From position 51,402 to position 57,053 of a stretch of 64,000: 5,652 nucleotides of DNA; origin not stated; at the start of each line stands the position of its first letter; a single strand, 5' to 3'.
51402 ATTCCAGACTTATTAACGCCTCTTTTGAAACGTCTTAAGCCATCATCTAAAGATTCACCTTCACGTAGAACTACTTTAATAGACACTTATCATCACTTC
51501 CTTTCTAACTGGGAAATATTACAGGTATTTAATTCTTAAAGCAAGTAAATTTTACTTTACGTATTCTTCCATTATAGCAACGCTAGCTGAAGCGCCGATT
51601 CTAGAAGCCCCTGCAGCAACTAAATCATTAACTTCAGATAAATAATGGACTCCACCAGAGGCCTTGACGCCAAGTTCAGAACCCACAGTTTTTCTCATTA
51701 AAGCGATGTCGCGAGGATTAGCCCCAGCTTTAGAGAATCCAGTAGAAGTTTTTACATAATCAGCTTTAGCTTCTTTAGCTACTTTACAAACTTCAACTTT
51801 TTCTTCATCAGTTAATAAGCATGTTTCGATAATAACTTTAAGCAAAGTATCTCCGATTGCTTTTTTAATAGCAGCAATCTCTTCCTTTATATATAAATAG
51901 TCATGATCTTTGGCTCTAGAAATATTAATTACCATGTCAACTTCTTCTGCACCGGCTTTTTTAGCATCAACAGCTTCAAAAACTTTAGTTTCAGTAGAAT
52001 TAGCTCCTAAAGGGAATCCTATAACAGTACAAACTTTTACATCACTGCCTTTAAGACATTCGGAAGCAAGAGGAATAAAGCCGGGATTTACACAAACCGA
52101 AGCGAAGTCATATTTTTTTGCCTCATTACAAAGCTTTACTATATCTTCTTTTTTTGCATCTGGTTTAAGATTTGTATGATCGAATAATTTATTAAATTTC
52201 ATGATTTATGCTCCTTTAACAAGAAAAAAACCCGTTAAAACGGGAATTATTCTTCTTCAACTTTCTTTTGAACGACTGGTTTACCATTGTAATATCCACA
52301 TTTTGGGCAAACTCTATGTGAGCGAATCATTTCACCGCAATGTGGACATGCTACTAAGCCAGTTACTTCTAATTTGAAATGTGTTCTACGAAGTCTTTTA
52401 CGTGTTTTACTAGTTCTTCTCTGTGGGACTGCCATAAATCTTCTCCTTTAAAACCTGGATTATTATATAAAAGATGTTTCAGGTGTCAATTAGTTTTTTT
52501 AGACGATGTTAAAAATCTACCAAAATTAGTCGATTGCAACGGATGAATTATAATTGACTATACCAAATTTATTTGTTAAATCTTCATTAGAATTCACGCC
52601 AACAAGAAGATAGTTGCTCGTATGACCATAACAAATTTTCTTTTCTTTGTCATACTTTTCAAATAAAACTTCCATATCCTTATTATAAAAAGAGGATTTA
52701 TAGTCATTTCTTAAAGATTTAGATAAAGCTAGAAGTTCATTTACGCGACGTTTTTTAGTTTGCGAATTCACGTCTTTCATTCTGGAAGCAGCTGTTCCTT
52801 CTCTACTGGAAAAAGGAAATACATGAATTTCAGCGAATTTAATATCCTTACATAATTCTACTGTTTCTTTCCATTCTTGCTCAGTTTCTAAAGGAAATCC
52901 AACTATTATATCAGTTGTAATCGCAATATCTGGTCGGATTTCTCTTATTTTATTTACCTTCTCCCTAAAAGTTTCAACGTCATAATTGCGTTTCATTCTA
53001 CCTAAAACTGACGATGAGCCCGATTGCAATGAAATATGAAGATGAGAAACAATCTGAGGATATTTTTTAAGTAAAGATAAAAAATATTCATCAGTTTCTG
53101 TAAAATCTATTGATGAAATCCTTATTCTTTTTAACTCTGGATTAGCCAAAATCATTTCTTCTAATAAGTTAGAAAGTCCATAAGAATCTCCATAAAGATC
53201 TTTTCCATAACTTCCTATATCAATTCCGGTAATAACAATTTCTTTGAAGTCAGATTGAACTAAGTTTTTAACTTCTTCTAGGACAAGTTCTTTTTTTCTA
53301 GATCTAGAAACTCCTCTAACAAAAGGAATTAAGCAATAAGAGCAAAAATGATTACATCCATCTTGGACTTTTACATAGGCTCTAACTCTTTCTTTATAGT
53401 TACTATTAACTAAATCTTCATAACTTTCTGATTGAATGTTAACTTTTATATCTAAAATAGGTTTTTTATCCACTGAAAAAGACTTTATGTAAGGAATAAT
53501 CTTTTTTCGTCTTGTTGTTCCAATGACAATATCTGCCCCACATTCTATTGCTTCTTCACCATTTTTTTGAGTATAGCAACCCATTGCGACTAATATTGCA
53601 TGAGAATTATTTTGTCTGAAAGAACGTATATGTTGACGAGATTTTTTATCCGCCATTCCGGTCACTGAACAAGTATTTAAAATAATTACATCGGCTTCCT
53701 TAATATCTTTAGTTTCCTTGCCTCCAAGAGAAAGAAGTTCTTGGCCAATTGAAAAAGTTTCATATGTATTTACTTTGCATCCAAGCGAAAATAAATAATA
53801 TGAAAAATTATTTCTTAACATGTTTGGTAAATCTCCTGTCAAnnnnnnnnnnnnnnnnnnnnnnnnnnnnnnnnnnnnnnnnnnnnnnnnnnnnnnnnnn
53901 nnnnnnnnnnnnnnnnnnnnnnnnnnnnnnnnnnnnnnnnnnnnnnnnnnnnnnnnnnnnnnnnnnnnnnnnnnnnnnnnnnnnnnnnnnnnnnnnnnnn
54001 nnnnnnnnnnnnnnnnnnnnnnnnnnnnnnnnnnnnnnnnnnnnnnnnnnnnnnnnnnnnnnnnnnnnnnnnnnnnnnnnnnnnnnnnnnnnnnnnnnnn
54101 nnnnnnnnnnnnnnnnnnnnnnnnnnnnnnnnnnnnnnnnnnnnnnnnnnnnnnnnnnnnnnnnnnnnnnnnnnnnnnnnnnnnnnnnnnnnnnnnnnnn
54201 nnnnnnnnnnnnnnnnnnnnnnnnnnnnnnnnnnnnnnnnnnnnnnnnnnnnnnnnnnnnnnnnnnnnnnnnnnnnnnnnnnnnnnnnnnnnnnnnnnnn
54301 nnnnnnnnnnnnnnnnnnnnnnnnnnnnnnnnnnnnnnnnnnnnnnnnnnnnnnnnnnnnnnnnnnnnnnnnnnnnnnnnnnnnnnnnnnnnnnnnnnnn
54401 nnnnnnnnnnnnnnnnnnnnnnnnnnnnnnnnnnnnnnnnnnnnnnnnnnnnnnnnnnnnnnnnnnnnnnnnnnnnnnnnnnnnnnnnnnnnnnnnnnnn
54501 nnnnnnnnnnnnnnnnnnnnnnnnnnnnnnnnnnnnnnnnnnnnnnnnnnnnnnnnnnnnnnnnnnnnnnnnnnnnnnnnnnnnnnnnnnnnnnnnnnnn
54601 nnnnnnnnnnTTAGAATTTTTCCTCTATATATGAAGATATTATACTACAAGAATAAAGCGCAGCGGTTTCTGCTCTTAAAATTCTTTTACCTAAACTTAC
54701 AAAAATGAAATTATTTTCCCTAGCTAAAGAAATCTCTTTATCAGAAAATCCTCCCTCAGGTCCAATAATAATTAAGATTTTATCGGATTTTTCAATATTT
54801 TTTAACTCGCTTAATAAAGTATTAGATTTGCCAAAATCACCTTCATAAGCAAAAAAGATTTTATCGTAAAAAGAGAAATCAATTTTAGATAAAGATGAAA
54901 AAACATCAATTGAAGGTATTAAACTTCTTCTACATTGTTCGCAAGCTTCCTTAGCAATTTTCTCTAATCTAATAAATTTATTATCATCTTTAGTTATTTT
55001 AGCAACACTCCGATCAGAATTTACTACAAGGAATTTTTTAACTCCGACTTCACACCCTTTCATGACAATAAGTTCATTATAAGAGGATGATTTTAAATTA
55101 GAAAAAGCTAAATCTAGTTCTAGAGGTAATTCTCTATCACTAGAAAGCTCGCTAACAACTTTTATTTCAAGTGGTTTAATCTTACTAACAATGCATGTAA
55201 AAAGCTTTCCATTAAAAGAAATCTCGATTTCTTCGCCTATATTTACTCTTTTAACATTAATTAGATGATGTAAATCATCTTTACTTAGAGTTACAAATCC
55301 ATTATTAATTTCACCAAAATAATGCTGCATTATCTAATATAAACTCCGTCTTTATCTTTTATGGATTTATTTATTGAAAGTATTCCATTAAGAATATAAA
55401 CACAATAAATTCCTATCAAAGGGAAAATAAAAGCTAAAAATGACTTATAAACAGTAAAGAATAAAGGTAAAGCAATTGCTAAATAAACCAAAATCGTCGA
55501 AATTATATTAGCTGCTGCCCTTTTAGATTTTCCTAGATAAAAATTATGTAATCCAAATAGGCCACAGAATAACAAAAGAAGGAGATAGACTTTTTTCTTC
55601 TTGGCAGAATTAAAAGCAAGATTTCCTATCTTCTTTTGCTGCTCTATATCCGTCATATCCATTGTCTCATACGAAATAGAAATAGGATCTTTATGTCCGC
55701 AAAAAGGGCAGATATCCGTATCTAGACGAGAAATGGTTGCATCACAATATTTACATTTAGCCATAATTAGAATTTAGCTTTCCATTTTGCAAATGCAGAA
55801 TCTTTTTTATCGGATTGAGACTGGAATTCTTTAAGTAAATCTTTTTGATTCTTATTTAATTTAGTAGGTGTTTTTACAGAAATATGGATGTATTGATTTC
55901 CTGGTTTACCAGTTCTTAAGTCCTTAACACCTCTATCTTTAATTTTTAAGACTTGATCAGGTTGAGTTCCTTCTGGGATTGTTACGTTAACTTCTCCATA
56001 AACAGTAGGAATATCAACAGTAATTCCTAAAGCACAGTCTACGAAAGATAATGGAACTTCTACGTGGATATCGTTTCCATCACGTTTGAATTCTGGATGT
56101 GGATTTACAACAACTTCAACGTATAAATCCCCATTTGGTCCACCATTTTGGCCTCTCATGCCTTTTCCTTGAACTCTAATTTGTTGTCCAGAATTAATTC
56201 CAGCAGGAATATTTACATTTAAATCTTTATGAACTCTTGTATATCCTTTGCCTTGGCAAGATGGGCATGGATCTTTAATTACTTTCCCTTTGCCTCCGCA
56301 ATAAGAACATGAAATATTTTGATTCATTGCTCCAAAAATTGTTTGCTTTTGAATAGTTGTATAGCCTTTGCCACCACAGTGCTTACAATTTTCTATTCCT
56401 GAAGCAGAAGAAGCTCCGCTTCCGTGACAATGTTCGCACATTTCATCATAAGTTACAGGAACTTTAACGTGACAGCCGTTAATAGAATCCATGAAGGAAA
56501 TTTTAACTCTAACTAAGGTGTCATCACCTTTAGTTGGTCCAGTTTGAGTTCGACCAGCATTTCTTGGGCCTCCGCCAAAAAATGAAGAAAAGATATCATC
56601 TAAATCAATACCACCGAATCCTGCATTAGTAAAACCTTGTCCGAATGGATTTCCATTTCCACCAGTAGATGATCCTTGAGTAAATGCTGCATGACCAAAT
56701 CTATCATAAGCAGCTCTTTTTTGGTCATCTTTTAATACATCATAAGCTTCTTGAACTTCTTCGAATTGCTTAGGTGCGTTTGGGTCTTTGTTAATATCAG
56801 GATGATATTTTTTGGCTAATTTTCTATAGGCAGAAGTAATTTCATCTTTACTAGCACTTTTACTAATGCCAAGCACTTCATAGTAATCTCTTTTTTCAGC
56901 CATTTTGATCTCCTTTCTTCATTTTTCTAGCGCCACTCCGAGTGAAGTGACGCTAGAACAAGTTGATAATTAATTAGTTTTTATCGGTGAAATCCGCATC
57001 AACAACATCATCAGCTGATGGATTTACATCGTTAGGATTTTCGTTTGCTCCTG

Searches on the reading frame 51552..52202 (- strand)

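Call 56: search_protein_families(library=pfam, proteins=[window:51552-52202:-], max_evalue=0.00001)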
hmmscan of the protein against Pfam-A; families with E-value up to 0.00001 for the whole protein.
window:51552-52202:- (216 aa): 1 family
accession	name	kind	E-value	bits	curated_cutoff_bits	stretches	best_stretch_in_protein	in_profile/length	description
PF01791.15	DeoC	-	1.5e-18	67.7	23.8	1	6-205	5-221/229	DeoC/LacD family aldolase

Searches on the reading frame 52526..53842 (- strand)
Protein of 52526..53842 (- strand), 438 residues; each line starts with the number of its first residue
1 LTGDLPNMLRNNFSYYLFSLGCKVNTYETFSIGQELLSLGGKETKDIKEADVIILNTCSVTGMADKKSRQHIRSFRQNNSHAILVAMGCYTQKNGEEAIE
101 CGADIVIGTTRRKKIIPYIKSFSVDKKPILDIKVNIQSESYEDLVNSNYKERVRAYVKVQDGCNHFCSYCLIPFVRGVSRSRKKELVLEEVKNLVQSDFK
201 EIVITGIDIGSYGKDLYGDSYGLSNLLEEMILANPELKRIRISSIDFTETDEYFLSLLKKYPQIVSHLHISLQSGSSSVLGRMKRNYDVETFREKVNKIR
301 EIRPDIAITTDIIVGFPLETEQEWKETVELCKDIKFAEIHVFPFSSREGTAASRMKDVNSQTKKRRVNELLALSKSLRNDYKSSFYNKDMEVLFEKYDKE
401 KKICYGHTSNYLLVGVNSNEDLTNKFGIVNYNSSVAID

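Call 56: search_protein_families(library=pfam, proteins=[window:52526-53842:-], max_evalue=0.00001)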
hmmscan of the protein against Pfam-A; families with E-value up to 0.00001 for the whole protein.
window:52526-53842:- (438 aa): 2 families
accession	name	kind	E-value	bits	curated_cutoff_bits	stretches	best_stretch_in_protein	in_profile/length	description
PF04055.27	Radical_SAM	-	2.8e-24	86.6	29.5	1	158-331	2-166/166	Radical SAM superfamily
PF00919.26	UPF0004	-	1.3e-21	76.9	27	1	15-107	2-97/98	Uncharacterized protein family UPF0004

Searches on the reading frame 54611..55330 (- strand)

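Call 56: search_protein_families(library=pfam, proteins=[window:54611-55330:-], max_evalue=0.00001)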
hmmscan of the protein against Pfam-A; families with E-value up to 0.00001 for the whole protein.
window:54611-55330:- (239 aa): 2 families
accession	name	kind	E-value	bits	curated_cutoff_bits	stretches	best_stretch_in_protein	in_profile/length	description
PF04452.19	Methyltrans_RNA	-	1.2e-44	152.2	23.9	1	67-232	2-165/165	RNA methyltransferase domain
PF20260.4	PUA_4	-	1.6e-09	38.1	23.9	1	15-58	1-45/48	RNA methyltransferase PUA domain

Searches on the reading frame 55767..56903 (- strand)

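Call 56: search_protein_families(library=pfam, proteins=[window:55767-56903:-], max_evalue=0.00001)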
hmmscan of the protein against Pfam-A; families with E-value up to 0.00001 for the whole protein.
window:55767-56903:- (378 aa): 3 families
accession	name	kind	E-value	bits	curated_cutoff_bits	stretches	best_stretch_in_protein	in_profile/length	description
PF01556.23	DnaJ_C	-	6e-48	163.2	26.6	1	131-346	3-152/152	DnaJ C terminal domain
PF00226.36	DnaJ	-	6.6e-26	90.6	27.8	1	6-67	1-63/63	DnaJ domain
PF00684.25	DnaJ_CXXCXGXG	-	1.2e-15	57.9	32.7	1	156-220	1-65/65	DnaJ central domain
